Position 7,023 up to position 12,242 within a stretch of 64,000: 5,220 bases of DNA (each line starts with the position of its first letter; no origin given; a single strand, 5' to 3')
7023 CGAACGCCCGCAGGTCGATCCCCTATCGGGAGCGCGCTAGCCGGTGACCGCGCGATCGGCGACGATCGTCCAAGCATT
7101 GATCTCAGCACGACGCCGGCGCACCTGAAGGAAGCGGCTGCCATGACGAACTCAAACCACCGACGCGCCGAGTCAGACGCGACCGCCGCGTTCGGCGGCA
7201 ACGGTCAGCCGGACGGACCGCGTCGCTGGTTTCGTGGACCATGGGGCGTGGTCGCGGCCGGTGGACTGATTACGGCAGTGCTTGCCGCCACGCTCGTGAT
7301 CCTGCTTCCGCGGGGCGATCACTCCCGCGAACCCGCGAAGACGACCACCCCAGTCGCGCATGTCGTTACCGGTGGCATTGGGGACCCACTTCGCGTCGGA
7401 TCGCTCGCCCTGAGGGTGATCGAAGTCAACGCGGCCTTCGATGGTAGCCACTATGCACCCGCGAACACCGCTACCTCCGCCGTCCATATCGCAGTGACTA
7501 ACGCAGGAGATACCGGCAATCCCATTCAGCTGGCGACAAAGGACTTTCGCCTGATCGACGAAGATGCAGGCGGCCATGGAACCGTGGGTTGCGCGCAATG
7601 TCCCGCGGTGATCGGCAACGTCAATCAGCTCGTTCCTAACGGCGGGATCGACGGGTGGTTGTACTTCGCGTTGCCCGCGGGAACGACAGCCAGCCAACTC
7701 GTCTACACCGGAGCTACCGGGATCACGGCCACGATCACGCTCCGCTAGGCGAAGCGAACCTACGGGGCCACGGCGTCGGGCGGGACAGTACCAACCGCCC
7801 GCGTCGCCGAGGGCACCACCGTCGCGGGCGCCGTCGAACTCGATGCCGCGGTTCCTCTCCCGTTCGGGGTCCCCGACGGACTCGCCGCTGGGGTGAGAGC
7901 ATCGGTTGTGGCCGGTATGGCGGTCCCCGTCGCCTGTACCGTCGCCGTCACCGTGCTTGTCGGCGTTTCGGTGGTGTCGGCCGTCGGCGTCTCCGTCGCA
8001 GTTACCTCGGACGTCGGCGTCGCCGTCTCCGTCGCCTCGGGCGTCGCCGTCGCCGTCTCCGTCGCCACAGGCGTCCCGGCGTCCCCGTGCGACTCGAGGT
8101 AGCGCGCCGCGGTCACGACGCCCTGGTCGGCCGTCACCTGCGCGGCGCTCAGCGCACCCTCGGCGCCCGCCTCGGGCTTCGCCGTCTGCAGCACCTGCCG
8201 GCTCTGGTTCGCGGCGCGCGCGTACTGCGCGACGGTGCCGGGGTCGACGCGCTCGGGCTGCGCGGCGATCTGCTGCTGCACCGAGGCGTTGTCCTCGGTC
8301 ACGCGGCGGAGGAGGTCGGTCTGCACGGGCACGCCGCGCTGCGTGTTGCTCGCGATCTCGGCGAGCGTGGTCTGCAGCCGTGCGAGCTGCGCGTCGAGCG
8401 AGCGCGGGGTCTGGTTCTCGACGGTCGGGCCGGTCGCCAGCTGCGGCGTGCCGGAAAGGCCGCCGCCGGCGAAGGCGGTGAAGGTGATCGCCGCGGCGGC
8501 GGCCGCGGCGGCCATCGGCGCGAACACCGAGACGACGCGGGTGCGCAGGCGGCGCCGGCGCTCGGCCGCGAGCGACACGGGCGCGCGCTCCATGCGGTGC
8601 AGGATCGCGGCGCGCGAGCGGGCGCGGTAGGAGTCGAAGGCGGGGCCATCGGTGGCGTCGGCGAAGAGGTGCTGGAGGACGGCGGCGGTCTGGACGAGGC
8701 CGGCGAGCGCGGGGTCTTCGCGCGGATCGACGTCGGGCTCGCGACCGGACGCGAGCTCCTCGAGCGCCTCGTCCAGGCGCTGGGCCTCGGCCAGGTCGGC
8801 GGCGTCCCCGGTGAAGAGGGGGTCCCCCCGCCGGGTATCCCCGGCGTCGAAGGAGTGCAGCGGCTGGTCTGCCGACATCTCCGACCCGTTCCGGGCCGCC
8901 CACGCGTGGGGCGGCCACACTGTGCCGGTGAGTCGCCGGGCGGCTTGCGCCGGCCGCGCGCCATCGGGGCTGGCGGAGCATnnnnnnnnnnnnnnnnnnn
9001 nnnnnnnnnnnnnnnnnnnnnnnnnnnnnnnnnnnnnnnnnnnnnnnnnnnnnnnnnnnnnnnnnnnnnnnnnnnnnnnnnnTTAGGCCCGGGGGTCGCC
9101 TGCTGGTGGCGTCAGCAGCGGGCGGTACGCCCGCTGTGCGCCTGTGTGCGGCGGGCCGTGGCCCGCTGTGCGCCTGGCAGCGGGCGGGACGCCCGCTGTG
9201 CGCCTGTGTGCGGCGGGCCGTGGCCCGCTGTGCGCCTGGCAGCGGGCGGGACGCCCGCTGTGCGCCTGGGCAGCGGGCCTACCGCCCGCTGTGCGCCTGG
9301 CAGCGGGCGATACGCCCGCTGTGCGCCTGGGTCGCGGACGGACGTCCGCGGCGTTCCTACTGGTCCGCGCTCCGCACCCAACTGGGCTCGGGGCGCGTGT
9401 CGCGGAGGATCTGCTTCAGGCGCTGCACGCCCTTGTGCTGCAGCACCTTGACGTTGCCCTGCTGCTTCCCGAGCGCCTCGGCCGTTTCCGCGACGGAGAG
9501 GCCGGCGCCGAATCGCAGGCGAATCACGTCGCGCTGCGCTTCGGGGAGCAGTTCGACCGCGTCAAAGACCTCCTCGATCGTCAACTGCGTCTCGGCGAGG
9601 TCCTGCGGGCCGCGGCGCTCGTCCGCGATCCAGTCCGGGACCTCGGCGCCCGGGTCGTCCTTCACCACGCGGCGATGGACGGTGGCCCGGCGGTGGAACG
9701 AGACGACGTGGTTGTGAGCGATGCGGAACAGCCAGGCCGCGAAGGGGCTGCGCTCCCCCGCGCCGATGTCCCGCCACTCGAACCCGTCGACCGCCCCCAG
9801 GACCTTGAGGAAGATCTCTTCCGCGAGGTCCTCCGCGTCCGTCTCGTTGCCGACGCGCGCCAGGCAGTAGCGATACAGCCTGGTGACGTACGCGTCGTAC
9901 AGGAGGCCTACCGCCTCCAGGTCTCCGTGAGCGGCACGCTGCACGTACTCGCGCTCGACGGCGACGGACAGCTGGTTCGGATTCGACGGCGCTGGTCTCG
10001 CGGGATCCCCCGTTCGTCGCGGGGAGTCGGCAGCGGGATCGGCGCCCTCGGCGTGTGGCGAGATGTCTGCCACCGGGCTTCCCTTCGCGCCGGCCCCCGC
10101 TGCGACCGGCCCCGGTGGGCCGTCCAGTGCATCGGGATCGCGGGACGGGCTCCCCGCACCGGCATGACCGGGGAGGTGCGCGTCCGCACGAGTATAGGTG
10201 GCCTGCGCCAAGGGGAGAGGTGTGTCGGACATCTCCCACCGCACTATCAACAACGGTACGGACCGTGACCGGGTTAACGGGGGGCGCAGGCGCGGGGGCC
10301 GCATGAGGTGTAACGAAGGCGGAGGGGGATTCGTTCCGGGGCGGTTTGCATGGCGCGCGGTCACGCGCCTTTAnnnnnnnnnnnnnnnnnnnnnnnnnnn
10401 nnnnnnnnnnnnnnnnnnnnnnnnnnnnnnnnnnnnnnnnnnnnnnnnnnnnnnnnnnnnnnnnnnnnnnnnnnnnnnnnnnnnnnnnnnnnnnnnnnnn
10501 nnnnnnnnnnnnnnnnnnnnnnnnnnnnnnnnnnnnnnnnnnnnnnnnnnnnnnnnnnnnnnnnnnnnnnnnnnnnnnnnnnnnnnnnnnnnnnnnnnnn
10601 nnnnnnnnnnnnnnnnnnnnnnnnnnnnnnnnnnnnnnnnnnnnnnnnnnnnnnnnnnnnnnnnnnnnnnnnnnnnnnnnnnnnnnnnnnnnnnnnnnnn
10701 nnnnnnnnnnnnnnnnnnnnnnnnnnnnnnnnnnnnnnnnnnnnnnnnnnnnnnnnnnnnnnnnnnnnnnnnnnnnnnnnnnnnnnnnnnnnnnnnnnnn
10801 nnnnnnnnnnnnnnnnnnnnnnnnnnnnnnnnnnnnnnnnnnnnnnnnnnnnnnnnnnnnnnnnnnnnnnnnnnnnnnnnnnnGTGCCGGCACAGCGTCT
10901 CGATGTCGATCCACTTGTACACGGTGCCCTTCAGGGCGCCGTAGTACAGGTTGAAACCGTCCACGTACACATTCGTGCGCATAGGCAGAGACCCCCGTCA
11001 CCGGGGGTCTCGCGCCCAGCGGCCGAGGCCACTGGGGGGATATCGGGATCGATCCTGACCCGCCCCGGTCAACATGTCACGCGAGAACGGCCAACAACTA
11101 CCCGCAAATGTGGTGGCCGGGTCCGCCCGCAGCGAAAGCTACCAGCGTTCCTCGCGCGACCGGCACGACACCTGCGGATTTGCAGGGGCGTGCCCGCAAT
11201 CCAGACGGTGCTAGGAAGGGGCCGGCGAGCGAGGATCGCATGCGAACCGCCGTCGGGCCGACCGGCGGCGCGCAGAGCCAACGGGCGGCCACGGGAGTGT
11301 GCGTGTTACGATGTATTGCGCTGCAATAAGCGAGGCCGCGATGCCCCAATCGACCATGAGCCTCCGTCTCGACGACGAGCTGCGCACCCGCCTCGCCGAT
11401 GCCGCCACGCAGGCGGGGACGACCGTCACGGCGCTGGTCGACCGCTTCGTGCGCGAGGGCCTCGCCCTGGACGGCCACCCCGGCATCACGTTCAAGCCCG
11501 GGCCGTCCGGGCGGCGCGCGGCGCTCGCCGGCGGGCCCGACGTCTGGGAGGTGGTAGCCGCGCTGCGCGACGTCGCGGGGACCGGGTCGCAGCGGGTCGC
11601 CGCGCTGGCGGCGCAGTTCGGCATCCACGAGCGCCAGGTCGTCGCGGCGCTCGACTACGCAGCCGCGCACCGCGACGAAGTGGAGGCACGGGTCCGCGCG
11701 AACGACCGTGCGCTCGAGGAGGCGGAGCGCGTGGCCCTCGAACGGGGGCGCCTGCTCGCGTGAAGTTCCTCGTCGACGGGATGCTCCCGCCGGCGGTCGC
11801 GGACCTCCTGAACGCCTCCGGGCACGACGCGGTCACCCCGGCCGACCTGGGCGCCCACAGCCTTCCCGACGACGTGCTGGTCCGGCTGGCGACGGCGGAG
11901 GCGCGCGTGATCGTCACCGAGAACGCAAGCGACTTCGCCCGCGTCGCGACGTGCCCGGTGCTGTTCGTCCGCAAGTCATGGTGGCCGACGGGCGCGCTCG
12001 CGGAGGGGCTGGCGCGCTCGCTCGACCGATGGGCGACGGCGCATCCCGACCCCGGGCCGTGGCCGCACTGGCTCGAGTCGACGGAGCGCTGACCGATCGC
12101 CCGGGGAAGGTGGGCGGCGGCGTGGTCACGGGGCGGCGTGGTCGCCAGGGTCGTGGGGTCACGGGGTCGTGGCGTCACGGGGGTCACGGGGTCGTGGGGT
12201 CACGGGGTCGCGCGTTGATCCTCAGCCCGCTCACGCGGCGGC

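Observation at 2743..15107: Compensatory changes preserve both levels of hairpin in the palindromic element family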

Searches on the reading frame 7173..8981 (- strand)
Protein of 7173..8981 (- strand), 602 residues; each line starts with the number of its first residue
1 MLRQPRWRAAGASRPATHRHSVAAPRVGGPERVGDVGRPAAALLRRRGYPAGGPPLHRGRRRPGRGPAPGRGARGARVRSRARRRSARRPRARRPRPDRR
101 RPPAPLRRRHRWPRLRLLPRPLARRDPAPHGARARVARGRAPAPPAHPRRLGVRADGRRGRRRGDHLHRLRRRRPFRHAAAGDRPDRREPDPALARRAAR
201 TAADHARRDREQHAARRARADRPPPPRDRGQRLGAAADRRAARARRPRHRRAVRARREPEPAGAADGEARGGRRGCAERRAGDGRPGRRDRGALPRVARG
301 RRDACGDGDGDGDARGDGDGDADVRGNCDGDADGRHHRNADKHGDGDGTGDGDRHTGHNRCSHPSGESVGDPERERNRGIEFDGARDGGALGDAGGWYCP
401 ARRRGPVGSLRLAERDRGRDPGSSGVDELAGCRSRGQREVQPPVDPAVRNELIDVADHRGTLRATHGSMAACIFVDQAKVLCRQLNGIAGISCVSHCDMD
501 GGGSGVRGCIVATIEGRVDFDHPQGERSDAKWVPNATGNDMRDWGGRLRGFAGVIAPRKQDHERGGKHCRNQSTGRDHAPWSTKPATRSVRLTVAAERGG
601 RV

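Call 24: search_protein_families(library=pfam, proteins=[window:7173-8981:-], max_evalue=0.01)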
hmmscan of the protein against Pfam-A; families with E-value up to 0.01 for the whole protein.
window:7173-8981:- (602 aa): 1 family
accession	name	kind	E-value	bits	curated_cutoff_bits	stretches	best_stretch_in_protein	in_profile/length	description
PF22807.2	TrAA12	-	0.00035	19.5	30.9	1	304-362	381-439/463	TrAA12-like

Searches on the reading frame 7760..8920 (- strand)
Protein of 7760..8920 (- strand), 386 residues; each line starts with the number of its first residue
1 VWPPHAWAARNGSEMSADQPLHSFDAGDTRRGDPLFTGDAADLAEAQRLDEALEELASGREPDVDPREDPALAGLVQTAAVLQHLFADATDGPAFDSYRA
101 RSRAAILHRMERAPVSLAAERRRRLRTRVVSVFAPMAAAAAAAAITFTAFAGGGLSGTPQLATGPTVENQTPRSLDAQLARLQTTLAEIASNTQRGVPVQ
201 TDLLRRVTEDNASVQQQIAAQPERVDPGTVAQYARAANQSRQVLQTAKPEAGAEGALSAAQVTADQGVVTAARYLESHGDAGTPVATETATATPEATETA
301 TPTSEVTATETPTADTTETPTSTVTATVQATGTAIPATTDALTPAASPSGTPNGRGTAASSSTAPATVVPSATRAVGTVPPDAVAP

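Call 72: search_protein_families(library=pfam, proteins=[window:7760-8920:-], max_evalue=0.01)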
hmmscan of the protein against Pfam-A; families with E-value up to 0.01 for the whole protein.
window:7760-8920:- (386 aa): 0 families

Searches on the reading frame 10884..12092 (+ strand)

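Call 10: search_protein_families(library=pfam, proteins=[window:10884-12092:+])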
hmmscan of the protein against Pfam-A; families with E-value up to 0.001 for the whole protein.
window:10884-12092:+ (402 aa): 2 families
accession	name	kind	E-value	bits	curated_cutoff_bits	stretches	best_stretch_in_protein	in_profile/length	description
PF18480.7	DUF5615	-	3.7e-11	43.3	23.8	1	294-355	2-62/110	Domain of unknown function (DUF5615)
PF18478.7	PIN_10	-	6.9e-05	23.3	26.2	1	294-347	2-59/84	PIN like domain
